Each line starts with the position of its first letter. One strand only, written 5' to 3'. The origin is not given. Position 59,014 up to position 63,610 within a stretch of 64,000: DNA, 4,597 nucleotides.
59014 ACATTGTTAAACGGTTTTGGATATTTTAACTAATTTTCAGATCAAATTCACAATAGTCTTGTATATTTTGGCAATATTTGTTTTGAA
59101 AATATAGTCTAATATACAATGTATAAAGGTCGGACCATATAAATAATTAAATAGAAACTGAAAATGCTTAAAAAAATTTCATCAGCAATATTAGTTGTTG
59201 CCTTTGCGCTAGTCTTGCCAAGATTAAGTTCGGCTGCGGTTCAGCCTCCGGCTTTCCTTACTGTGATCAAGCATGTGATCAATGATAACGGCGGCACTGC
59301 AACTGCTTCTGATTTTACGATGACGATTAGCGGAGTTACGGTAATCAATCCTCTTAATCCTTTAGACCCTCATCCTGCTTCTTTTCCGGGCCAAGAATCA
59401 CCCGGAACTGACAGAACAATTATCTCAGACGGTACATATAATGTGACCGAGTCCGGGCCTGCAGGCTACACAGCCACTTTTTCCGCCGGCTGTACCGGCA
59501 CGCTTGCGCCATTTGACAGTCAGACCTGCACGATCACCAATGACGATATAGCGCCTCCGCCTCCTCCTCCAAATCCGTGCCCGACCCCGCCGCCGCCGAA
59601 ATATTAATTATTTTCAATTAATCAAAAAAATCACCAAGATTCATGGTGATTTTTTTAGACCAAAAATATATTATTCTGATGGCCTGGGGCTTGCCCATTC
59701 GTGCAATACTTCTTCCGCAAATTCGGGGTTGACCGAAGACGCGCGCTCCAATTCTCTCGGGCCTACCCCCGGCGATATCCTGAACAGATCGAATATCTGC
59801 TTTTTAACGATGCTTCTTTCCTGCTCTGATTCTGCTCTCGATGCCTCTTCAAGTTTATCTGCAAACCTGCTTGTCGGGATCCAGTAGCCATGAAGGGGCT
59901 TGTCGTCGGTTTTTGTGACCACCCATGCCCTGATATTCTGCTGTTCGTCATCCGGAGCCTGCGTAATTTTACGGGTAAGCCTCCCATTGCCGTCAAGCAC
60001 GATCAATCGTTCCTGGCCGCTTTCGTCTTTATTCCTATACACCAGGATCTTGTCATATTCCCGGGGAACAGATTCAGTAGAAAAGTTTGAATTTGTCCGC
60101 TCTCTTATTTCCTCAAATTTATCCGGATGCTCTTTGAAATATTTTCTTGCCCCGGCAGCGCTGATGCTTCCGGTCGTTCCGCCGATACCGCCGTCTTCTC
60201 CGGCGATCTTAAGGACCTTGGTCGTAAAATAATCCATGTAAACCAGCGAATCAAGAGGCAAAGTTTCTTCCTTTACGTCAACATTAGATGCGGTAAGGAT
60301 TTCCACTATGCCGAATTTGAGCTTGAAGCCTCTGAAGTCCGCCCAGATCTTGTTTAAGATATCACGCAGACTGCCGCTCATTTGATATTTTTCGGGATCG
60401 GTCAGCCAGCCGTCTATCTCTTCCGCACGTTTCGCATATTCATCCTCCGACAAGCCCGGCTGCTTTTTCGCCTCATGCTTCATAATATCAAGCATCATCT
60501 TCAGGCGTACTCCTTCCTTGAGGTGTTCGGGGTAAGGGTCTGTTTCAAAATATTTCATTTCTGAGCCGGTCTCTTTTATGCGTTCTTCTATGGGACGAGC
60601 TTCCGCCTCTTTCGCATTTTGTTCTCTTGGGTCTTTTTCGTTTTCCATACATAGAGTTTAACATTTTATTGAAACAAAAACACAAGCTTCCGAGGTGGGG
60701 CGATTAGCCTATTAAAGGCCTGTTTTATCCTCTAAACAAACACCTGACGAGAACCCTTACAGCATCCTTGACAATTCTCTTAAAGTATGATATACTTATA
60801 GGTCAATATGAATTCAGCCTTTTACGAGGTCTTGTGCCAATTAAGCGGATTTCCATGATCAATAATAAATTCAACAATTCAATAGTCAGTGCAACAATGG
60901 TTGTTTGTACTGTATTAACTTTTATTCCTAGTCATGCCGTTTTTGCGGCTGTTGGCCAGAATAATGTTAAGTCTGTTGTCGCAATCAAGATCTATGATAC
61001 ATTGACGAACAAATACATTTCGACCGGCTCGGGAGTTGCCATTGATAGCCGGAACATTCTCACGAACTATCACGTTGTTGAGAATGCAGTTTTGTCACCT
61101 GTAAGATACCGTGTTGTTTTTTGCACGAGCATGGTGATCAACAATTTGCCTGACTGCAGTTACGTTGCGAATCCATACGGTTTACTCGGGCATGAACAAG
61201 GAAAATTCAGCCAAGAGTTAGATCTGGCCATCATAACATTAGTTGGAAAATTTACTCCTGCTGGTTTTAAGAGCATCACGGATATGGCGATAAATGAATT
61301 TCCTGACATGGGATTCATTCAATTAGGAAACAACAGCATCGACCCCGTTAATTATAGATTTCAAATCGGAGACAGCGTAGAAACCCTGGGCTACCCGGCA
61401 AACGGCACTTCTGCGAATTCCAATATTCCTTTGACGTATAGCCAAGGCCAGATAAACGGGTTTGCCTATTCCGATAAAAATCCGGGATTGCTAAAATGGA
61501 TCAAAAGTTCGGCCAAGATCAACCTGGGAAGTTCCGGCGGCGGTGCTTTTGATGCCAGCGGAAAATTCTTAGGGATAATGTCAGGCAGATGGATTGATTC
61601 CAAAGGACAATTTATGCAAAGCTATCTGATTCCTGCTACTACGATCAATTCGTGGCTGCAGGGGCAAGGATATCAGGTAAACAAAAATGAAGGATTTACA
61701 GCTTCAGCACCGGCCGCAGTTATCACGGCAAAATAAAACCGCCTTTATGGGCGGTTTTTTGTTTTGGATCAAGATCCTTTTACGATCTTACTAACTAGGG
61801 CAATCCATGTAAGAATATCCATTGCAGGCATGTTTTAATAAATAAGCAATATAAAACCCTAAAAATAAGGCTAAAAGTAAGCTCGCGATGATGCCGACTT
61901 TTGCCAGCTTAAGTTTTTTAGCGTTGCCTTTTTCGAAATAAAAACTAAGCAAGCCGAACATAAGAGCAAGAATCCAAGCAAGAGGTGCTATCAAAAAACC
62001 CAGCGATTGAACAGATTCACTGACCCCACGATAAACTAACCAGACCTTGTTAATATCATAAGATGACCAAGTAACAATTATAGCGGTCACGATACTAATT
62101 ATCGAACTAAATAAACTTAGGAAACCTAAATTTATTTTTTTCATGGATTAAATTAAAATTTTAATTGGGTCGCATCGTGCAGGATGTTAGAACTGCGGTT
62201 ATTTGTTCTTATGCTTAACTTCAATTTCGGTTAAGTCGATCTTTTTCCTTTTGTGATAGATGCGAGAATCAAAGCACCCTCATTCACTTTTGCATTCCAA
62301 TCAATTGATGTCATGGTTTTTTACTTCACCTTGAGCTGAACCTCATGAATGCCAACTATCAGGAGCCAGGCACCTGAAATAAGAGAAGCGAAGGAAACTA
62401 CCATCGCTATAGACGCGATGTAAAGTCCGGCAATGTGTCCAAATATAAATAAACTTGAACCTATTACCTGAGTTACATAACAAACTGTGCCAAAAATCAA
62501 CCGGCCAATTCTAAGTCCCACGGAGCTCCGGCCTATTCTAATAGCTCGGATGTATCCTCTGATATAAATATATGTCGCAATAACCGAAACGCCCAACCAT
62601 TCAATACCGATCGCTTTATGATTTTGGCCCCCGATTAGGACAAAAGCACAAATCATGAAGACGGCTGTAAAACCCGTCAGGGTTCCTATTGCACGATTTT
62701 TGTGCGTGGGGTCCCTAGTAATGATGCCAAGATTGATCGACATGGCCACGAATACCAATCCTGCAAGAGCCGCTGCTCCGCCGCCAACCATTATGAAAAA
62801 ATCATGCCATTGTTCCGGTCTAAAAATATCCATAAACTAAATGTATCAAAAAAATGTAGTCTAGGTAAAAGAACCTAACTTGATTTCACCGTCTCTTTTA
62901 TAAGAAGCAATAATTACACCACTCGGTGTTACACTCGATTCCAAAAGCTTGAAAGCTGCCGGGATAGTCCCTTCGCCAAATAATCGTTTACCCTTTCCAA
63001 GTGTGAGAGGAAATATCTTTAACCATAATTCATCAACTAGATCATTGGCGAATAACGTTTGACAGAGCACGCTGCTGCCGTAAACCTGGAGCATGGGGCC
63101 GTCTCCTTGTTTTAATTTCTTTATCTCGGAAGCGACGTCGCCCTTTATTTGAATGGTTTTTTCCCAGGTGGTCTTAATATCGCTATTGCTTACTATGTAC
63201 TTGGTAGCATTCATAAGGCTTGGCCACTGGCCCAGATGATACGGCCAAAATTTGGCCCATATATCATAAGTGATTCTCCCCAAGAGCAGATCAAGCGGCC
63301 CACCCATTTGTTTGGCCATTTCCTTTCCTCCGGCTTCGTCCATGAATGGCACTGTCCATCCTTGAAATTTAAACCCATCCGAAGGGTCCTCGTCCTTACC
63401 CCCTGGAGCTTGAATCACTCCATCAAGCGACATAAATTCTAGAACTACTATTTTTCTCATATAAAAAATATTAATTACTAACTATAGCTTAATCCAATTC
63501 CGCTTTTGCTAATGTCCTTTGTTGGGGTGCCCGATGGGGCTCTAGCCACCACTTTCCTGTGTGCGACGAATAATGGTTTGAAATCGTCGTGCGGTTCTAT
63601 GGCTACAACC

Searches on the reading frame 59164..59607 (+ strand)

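Call 66: search_protein_families(library=pfam, proteins=[window:59164-59607:+], max_evalue=0.001)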
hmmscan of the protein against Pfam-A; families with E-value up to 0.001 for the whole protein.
window:59164-59607:+ (147 aa): 1 family
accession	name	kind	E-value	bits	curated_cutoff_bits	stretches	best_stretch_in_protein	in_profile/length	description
PF19403.5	SpaA_2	-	5.3e-11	43.4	25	1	29-113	3-77/96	Prealbumin-like fold domain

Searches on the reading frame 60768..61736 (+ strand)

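Call 66: search_protein_families(library=pfam, proteins=[window:60768-61736:+], max_evalue=0.001)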
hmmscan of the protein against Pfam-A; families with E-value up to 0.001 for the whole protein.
window:60768-61736:+ (322 aa): 2 families
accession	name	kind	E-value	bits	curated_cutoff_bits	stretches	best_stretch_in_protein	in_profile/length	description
PF13365.12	Trypsin_2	-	2e-15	58.2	27.6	1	87-270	1-144/144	Trypsin-like peptidase domain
PF00089.32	Trypsin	-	3.3e-06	27.5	20.6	1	86-297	26-220/220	Trypsin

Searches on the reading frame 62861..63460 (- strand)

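Call 66: search_protein_families(library=pfam, proteins=[window:62861-63460:-], max_evalue=0.001)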
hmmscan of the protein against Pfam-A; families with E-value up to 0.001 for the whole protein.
window:62861-63460:- (199 aa): 1 family
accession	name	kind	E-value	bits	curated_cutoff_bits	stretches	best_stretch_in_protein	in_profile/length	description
PF01872.23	RibD_C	-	1.8e-17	64.3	24.1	1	3-183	2-196/197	RibD C-terminal domain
